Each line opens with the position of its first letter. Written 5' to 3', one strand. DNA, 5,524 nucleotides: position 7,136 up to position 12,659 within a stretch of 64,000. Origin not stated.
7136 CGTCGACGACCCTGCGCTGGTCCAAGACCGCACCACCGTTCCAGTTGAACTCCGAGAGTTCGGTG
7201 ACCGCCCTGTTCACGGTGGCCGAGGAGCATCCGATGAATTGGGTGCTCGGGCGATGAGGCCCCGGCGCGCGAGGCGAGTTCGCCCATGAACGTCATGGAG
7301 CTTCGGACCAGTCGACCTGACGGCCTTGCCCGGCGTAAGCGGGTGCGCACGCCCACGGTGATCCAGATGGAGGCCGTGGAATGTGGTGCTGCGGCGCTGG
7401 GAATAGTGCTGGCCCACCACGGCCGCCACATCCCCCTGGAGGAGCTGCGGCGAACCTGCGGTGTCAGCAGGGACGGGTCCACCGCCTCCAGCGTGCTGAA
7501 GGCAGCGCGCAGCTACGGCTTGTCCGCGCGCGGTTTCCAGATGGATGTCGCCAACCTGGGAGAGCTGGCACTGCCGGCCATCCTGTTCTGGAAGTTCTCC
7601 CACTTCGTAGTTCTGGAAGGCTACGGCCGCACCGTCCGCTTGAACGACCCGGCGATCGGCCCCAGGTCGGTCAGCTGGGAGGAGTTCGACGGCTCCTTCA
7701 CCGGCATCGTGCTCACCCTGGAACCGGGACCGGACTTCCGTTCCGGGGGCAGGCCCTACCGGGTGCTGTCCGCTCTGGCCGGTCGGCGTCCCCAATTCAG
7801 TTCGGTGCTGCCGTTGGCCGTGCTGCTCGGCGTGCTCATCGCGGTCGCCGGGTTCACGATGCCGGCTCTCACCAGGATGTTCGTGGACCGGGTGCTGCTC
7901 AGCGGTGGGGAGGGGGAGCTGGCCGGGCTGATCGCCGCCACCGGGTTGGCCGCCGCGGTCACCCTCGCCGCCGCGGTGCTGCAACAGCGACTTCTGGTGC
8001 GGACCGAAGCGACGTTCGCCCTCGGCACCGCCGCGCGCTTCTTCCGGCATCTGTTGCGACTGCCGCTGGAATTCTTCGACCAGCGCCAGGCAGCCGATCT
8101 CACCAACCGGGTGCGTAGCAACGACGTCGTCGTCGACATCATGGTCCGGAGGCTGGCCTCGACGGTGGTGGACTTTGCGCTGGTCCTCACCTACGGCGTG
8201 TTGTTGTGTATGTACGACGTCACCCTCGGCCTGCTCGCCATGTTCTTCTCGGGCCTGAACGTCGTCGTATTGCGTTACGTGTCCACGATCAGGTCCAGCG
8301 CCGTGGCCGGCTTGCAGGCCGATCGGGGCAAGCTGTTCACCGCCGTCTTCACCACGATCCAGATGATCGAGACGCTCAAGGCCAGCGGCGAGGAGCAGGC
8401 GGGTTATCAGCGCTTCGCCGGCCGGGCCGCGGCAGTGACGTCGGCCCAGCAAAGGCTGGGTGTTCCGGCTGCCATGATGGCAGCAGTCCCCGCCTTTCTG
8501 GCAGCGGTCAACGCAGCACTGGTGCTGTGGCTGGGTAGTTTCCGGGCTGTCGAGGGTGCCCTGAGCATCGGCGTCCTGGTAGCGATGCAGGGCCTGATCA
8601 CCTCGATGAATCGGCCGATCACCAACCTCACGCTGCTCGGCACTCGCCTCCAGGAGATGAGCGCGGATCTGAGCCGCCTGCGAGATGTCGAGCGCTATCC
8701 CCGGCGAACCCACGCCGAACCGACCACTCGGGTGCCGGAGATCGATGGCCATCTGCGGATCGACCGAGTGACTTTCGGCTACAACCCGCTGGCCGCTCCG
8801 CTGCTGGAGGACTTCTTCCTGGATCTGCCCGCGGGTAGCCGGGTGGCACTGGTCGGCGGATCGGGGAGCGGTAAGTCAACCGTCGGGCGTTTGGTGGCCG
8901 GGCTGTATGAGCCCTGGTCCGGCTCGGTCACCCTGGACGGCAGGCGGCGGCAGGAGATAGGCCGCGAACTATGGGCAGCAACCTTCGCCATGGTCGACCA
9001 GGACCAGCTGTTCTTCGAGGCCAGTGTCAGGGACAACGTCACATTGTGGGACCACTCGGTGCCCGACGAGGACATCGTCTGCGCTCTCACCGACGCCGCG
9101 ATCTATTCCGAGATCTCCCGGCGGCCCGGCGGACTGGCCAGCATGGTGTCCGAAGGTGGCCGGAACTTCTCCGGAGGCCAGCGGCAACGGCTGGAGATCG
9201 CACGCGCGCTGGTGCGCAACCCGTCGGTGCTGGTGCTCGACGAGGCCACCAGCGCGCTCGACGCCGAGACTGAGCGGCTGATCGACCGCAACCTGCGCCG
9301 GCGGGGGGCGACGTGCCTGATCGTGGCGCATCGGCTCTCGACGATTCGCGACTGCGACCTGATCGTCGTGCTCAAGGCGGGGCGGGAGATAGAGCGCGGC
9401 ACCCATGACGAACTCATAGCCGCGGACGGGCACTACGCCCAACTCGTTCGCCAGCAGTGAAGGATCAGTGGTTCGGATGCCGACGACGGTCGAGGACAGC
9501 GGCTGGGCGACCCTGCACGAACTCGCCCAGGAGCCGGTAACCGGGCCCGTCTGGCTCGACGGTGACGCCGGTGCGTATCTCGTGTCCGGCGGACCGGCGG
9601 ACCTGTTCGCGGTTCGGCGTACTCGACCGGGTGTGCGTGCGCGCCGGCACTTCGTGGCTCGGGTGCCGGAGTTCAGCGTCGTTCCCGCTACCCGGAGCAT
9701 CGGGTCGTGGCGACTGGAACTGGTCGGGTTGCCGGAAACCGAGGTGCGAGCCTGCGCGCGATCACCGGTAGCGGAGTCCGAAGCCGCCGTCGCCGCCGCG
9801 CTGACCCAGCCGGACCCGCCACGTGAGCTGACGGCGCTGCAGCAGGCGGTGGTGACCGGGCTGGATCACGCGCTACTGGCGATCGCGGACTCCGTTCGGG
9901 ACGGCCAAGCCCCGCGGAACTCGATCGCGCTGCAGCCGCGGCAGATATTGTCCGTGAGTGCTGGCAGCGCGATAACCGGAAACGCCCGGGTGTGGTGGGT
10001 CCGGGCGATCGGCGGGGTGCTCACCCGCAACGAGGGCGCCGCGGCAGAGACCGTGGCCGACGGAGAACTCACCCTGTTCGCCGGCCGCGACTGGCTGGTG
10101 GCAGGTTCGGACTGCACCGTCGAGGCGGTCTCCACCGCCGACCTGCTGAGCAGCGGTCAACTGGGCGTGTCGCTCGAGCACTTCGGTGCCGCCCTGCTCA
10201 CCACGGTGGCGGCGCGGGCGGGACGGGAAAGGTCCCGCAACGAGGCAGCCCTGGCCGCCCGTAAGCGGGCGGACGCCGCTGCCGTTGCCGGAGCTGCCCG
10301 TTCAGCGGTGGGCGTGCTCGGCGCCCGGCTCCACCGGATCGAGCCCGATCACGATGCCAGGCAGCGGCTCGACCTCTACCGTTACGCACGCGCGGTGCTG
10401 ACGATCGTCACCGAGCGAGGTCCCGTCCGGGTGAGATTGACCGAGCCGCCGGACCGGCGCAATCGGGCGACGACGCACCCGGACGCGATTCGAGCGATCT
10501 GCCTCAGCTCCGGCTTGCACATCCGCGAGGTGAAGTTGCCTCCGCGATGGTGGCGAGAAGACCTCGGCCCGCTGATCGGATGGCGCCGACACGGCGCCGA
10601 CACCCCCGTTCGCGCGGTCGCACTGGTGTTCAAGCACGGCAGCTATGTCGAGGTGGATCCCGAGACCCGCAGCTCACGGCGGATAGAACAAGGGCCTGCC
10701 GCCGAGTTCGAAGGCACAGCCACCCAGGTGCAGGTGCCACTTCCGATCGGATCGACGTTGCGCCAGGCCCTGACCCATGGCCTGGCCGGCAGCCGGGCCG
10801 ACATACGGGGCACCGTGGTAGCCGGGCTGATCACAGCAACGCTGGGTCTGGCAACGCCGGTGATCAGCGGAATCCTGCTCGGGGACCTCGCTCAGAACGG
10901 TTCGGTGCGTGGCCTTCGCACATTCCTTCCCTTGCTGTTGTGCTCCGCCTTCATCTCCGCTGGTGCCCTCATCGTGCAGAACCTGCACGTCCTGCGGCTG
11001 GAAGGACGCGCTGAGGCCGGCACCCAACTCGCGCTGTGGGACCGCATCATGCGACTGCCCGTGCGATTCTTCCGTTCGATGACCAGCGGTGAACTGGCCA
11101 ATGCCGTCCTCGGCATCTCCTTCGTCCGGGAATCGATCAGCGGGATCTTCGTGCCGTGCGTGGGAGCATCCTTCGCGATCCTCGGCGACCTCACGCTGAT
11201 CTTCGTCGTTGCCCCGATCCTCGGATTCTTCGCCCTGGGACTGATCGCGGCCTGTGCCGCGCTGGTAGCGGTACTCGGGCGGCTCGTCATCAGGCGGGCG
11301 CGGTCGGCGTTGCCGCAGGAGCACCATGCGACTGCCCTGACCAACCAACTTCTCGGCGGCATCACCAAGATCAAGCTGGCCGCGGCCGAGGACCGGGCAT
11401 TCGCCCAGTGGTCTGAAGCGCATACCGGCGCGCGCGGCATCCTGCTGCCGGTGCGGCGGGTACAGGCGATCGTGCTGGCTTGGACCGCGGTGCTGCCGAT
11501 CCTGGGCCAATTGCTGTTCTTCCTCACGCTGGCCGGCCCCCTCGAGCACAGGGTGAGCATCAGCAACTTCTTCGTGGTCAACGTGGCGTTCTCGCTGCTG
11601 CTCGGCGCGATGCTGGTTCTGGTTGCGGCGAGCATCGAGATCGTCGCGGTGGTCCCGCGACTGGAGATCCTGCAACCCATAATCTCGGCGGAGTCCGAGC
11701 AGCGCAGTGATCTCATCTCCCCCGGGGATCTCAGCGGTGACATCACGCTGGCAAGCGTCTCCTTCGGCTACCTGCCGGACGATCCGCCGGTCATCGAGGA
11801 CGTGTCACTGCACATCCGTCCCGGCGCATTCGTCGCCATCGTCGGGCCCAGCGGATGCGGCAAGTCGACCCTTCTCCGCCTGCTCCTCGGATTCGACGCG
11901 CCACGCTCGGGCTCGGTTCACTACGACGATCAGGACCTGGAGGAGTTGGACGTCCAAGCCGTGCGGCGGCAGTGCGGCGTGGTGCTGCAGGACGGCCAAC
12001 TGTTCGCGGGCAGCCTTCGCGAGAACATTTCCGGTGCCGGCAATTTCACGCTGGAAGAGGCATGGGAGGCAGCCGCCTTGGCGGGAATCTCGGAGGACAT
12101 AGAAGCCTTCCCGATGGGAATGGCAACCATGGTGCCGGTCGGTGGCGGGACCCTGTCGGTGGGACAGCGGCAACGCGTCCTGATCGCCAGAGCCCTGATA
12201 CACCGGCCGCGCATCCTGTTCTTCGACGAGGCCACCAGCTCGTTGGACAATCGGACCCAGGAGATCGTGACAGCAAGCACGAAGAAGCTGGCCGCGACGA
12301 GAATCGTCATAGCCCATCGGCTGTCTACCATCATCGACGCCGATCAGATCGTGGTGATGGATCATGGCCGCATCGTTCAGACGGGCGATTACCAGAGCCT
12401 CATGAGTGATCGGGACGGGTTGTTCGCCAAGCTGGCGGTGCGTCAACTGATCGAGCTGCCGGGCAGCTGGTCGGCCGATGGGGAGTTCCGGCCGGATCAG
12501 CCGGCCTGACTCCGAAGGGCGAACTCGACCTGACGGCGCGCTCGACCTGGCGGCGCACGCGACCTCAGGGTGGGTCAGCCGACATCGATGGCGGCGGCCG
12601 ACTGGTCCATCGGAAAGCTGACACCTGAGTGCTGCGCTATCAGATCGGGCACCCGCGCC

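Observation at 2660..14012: NHLP-leader linear azol(in)e RiPP with an extremely Cys-dense core (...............)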

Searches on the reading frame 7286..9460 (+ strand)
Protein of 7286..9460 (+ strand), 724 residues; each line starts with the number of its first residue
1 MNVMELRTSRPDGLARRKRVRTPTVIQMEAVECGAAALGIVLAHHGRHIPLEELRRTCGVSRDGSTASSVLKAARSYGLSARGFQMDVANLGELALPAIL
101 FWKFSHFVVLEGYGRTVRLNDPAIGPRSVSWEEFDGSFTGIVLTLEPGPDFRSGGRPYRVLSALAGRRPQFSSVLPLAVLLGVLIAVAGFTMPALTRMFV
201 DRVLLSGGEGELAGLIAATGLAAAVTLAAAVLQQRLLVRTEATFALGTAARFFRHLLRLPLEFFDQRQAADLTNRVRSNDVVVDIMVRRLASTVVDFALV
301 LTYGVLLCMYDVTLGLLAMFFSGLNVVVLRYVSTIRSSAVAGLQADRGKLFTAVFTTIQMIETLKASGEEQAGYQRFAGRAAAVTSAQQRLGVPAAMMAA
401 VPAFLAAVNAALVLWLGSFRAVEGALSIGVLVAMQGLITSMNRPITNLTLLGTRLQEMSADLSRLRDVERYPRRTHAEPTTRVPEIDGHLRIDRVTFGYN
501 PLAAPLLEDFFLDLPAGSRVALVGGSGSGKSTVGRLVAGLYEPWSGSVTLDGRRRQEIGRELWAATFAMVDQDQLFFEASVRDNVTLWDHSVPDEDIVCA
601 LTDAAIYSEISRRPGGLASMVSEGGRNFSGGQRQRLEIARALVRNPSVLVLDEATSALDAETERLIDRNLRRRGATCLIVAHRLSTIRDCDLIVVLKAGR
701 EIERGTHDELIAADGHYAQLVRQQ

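Call 4: search_protein_families(library=ncbifam, proteins=[window:7286-9460:+], max_evalue=0.01)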
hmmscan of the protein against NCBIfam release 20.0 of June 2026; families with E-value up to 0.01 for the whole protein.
window:7286-9460:+ (724 aa): 189 families (the best 25 are shown)
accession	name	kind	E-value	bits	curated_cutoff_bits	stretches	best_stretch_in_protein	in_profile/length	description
TIGR03796.1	NHLM_micro_ABC1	equivalog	1.8e-276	919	853.3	1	21-722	1-710/710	NHLP family bacteriocin export ABC transporter peptidase/permease/ATPase subunit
TIGR01846.1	type_I_sec_HlyB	subfamily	5.7e-109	365.3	725.55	1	36-724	3-692/694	type I secretion system permease/ATPase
TIGR03797.1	NHLM_micro_ABC2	equivalog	4.9e-97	326.1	709.4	1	178-724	141-685/686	NHLP bacteriocin export ABC transporter permease/ATPase subunit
TIGR02203.1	MsbA_lipidA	equivalog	6.4e-90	302.3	602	1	171-722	12-567/572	lipid A export permease/ATP-binding protein MsbA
TIGR01193.1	bacteriocin_ABC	subfamily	1.2e-86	291.8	523.85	1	27-722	1-707/708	peptide cleavage/export ABC transporter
TIGR03375.1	type_I_sec_LssB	subfamily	3.6e-86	290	693.1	1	37-713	6-691/696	type I secretion system permease/ATPase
TIGR00958.1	3a01208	subfamily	7.2e-79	265.9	874.6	1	175-721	163-711/711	antigen peptide transporter 2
TIGR02204.1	MsbA_rel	hypoth_equivalog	9.2e-76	255.7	780.4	1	178-724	23-575/576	ABC transporter, permease/ATP-binding protein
NF045513.1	HepA_fam_ABC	equivalog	1.3e-74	251.8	725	1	231-719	113-604/610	heterocyst formation ABC transporter subunit HepA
NF008381.0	PRK11176.1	equivalog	5.5e-74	249.6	867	1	250-724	102-579/582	lipid A ABC transporter ATP-binding protein/permease MsbA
NF010178.0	PRK13657.1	equivalog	2.4e-71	240.9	733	1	159-724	9-570/588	glucan ABC transporter ATP-binding protein/ permease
NF008056.1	PRK10790.1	equivalog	6.6e-65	219.7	746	1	171-722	21-573/584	SmdB family multidrug efflux ABC transporter permease/ATP-binding protein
NF052233.1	CphA_assoc_ABC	equivalog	4.1e-64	217.2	880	1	180-724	191-743/766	cyanophycin metabolism-associated ABC transporter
NF008364.0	PRK11160.1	equivalog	9.5e-61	206.1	630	1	223-723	69-574/575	heme ABC transporter ATP-binding protein/permease CydC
TIGR01192.1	chvA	subfamily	1e-59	202.7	585.4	1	182-723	28-569/585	glucan export ABC transporter ATP-binding protein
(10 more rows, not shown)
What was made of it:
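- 7286..9460 (+): NHLM-type ABC exporter with an N-terminal C39 double-glycine peptidase (ABC1). TIGR03796 scores 919 bits against a cut-off of 853 (call 4).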

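Call 5: search_protein_families(library=pfam, proteins=[window:7286-9460:+], max_evalue=0.01)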
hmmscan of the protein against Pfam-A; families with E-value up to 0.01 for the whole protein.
window:7286-9460:+ (724 aa): 4 families
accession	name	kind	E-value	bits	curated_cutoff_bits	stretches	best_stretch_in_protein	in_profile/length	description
PF03412.21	Peptidase_C39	-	2.5e-33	115.2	22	1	22-149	2-132/133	Peptidase C39 family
PF00005.33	ABC_tran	-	1.7e-27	97.2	25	1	508-656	2-137/137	ABC transporter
PF00664.28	ABC_membrane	-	6.5e-21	75.7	28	1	177-444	3-273/274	ABC transporter transmembrane region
PF02463.25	SMC_N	-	0.00051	20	40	0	585-696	111-211/220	RecF/RecN/SMC N terminal domain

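Call 54: search_solved_structures(query=window:7286-9460:+, max_evalue=1e-20, show_alignments=2)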
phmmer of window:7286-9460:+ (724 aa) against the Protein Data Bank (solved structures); distinct sequences matched with E-value up to 1e-20: 278 (the best 60 are shown).
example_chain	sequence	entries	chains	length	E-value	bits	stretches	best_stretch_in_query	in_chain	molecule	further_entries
6ujw_A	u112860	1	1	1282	1.4e-102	347.4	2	465-722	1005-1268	ATP-dependent translocase ABCB1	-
6ujt_A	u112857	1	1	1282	1.9e-102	346.9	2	465-722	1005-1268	ATP-dependent translocase ABCB1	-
6qex_A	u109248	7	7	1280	3.4e-102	346.1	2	485-722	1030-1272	Multidrug resistance protein 1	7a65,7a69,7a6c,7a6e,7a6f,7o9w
8gmg_A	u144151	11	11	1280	3.5e-102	346.1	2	485-722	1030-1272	ATP-dependent translocase ABCB1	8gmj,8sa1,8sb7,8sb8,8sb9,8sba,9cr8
8sa0_A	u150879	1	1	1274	3.5e-102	346.1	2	485-722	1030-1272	ATP-dependent translocase ABCB1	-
8y6h_A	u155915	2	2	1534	6.7e-102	345.2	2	485-722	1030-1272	ATP-dependent translocase ABCB1,mNeonGreen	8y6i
6ujp_A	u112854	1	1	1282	6.8e-102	345.1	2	465-722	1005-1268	ATP-dependent translocase ABCB1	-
4m1m_A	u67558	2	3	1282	7.5e-102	345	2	465-722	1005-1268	Multidrug resistance protein 1A | ATP-dependent translocase ABCB1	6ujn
6ujr_A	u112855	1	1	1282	7.5e-102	345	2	465-722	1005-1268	ATP-dependent translocase ABCB1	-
6ujs_A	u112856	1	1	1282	7.7e-102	345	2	465-722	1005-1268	ATP-dependent translocase ABCB1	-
4lsg_A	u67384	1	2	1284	7.8e-102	344.9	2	465-722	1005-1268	Multidrug resistance protein 1A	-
3g5u_A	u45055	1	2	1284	7.8e-102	344.9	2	465-722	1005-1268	Multidrug resistance protein 1a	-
4m2s_A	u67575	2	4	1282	7.8e-102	344.9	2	465-722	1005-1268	Multidrug resistance protein 1A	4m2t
4q9h_A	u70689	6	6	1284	7.9e-102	344.9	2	465-722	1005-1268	Multidrug resistance protein 1A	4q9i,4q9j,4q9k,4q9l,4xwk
6q81_A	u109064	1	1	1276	7.9e-102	344.9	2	465-722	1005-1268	P-glycoprotein (ABCB1)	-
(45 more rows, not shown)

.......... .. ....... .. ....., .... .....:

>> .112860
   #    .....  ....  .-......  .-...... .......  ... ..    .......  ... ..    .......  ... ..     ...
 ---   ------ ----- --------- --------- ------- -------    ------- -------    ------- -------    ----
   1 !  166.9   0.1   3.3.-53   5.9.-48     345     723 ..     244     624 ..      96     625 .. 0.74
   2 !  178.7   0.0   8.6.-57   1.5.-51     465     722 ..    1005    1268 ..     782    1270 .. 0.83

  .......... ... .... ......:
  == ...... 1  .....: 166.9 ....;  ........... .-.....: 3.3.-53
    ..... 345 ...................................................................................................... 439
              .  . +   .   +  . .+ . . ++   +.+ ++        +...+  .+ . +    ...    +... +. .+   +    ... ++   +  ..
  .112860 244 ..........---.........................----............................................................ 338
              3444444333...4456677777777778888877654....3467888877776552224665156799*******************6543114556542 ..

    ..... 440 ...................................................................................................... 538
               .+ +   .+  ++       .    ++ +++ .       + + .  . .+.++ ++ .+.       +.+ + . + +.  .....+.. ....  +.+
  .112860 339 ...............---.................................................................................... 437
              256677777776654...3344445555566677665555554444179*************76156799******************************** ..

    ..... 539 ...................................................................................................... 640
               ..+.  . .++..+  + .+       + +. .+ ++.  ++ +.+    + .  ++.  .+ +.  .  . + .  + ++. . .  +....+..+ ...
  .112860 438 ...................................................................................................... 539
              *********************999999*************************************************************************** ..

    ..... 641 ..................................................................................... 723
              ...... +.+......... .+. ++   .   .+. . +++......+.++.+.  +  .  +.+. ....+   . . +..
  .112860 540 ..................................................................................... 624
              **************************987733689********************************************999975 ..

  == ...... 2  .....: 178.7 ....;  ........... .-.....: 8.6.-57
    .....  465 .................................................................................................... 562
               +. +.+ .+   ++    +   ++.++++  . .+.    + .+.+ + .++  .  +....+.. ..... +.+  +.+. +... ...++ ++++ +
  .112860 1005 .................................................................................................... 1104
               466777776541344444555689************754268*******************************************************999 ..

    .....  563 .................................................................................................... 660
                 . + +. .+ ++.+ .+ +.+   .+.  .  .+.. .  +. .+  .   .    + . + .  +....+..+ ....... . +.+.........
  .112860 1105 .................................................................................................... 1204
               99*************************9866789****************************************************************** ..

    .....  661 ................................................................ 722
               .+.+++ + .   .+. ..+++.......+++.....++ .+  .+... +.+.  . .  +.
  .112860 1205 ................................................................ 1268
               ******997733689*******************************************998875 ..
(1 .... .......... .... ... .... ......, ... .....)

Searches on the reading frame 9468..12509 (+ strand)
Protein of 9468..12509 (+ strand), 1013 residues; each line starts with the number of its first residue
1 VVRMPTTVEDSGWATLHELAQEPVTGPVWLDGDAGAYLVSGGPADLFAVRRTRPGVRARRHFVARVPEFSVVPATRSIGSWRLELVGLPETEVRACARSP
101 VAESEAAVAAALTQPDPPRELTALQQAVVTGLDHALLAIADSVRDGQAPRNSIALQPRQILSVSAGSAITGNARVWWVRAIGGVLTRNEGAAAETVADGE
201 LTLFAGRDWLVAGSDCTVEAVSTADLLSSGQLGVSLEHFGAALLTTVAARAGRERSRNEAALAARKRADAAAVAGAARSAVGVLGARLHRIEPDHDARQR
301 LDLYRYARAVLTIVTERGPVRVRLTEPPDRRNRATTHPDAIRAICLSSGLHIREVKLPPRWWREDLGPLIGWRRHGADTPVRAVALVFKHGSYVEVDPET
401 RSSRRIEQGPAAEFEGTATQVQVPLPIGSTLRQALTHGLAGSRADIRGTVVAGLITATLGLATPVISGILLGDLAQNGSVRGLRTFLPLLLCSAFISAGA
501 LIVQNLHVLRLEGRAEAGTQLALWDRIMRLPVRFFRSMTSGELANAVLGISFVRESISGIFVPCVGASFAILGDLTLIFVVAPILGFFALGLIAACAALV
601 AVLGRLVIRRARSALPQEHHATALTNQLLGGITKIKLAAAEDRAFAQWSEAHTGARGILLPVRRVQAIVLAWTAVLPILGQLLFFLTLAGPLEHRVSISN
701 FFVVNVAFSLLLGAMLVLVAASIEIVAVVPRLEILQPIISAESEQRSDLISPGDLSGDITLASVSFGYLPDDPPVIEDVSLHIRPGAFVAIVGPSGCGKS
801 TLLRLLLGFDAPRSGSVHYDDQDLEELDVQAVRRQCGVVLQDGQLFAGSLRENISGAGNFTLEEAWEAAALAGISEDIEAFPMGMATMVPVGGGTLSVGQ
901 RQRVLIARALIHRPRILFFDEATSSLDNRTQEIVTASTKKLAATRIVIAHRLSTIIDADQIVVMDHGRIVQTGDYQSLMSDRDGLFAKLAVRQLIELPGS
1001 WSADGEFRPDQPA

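Call 4: search_protein_families(library=ncbifam, proteins=[window:9468-12509:+], max_evalue=0.01)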
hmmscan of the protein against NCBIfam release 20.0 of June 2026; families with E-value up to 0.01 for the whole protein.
window:9468-12509:+ (1013 aa): 184 families (the best 25 are shown)
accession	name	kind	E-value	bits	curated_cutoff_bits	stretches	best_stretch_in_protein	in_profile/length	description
TIGR03797.1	NHLM_micro_ABC2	equivalog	9.1e-211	702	709.4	1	322-994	17-686/686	NHLP bacteriocin export ABC transporter permease/ATPase subunit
TIGR03796.1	NHLM_micro_ABC1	equivalog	1.2e-89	301.4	853.3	1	431-989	141-708/710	NHLP family bacteriocin export ABC transporter peptidase/permease/ATPase subunit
TIGR01846.1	type_I_sec_HlyB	subfamily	8.3e-79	265.6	725.55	1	446-993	141-692/694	type I secretion system permease/ATPase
TIGR02203.1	MsbA_lipidA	equivalog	1.2e-73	248.5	602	1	473-991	39-567/572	lipid A export permease/ATP-binding protein MsbA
TIGR02204.1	MsbA_rel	hypoth_equivalog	2.6e-71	241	780.4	1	439-993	13-575/576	ABC transporter, permease/ATP-binding protein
TIGR03375.1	type_I_sec_LssB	subfamily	3.2e-71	240.6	693.1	1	522-980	227-690/696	type I secretion system permease/ATPase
NF010178.0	PRK13657.1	equivalog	5.8e-71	239.7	733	1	443-995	18-572/588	glucan ABC transporter ATP-binding protein/ permease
NF045513.1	HepA_fam_ABC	equivalog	1.3e-68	232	725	1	505-985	116-602/610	heterocyst formation ABC transporter subunit HepA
TIGR00958.1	3a01208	subfamily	6.5e-65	219.7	874.6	1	457-989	174-710/711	antigen peptide transporter 2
NF008381.0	PRK11176.1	equivalog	2.1e-57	194.8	867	1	522-993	103-579/582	lipid A ABC transporter ATP-binding protein/permease MsbA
TIGR01193.1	bacteriocin_ABC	subfamily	3.4e-53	181.2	523.85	1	521-990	233-706/708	peptide cleavage/export ABC transporter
NF052233.1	CphA_assoc_ABC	equivalog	3.8e-53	181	880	1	479-993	225-743/766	cyanophycin metabolism-associated ABC transporter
TIGR01842.1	type_I_sec_PrtD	subfamily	1e-52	179.4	510.15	1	575-978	133-540/544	type I secretion system permease/ATPase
TIGR02857.1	CydD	equivalog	3.2e-51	174.9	435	1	747-964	315-529/529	thiol reductant ABC exporter subunit CydD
NF008056.1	PRK10790.1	equivalog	1.1e-50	172.8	746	1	756-986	338-569/584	SmdB family multidrug efflux ABC transporter permease/ATP-binding protein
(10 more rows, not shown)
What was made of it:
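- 9468..12509 (+): Second ABC exporter subunit (ABC2, 1013 aa) with no peptidase domain. It has an N-terminal extension of about 320 aa of unknown function. TIGR03797 scores 702 bits against a cut-off of 709, aligned from residue 322 (call 4).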

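Call 5: search_protein_families(library=pfam, proteins=[window:9468-12509:+], max_evalue=0.01)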
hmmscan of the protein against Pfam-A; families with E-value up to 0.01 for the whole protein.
window:9468-12509:+ (1013 aa): 7 families
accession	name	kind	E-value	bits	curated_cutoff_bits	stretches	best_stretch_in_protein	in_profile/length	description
PF00005.33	ABC_tran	-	4.8e-31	108.6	25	1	777-924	2-137/137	ABC transporter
PF00664.28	ABC_membrane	-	1.6e-18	67.8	28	1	451-715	6-274/274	ABC transporter transmembrane region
PF02463.25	SMC_N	-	0.00014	21.8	40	0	895-965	136-212/220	RecF/RecN/SMC N terminal domain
PF13191.12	AAA_16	-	0.0019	19.2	32.6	1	787-934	25-152/167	AAA ATPase domain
PF13401.12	AAA_22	-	0.0031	18.3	27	1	787-817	6-37/130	AAA domain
PF13555.12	AAA_29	-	0.0035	17.5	27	0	781-803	17-39/61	P-loop containing region of AAA domain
PF13304.12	AAA_21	-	0.0056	17.2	27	0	788-821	1-36/304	AAA domain, putative AbiEii toxin, Type IV TA system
